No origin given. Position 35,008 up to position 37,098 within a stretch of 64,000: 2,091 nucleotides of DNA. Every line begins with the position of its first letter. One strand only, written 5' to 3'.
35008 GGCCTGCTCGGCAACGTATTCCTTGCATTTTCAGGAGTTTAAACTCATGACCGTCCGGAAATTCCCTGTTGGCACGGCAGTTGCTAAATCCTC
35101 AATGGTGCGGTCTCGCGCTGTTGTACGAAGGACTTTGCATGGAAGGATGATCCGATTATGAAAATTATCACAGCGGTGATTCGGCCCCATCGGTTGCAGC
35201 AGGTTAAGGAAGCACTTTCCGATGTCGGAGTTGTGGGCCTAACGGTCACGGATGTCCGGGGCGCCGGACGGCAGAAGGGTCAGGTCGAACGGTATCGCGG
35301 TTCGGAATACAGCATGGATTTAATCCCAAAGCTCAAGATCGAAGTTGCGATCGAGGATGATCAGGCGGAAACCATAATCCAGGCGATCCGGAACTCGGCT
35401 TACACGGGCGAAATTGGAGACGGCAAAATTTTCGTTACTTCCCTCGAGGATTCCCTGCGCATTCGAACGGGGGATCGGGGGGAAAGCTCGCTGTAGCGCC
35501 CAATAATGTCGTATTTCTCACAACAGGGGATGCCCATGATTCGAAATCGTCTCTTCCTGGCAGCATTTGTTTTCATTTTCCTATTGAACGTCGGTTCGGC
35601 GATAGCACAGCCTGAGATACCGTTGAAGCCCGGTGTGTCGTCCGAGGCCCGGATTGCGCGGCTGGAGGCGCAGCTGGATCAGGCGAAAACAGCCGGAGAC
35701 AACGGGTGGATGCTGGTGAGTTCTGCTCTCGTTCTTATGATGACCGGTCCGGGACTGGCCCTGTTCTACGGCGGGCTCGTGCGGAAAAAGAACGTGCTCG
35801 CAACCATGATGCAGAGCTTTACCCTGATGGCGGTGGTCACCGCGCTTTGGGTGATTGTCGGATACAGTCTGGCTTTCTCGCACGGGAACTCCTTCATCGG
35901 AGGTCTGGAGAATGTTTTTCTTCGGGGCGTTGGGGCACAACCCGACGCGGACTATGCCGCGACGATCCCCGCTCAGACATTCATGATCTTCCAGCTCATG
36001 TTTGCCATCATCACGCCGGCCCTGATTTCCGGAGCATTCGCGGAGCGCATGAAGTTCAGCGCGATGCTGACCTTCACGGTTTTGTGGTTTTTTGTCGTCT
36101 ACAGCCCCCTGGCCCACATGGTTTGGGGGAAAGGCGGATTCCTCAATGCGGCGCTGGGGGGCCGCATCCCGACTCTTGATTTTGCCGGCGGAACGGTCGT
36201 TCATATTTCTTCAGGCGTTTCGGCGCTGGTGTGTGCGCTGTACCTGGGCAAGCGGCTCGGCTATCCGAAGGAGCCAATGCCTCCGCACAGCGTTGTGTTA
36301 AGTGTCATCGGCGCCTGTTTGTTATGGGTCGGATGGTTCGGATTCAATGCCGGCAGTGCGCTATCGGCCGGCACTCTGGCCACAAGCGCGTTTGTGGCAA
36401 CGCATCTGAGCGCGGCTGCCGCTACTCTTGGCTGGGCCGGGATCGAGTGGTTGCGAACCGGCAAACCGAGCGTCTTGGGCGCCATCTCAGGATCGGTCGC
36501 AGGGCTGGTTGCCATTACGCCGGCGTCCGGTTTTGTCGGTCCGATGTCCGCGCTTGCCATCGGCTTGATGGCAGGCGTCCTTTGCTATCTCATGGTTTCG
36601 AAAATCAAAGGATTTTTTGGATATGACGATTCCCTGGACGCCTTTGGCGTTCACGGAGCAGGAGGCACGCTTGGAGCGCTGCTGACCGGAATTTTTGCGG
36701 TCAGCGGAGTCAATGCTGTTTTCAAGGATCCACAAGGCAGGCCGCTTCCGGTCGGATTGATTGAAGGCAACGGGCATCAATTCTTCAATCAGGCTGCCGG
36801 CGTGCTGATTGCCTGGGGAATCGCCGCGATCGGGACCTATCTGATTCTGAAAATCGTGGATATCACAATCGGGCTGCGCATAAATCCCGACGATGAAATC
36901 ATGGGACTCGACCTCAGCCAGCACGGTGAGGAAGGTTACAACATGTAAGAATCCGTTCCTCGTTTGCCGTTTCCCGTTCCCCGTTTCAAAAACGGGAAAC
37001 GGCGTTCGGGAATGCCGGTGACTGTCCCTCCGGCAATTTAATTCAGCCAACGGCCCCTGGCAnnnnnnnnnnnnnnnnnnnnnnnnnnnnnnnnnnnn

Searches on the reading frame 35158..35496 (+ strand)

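Call 69: search_protein_families(library=pfam, proteins=[window:35158-35496:+], max_evalue=0.0001)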
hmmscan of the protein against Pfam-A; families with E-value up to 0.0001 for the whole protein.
window:35158-35496:+ (112 aa): 1 family
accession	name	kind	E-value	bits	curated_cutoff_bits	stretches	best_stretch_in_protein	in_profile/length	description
PF00543.27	P-II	-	1.4e-29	102.9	25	1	1-105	1-101/102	Nitrogen regulatory protein P-II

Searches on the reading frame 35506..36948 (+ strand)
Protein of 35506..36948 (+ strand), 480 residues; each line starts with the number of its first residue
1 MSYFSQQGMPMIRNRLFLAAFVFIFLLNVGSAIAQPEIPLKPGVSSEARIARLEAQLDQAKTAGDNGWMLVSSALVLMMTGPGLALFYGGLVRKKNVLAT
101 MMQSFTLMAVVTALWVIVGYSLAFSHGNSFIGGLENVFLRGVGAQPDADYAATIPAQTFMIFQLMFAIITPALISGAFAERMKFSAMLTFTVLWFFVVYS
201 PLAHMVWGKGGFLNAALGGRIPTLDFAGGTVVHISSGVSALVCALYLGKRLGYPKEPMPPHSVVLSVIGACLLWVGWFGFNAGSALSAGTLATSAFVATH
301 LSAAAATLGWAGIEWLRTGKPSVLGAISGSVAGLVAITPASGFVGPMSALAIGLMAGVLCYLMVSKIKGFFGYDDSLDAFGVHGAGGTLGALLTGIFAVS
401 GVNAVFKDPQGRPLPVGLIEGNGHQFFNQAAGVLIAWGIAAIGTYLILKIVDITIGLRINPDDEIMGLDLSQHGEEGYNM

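Call 69: search_protein_families(library=pfam, proteins=[window:35506-36948:+], max_evalue=0.0001)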
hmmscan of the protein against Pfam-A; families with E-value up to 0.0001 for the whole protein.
window:35506-36948:+ (480 aa): 1 family
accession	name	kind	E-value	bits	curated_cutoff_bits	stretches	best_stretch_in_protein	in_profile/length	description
PF00909.26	Ammonium_transp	-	5.8e-122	407.7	23.2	1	68-478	2-399/399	Ammonium Transporter Family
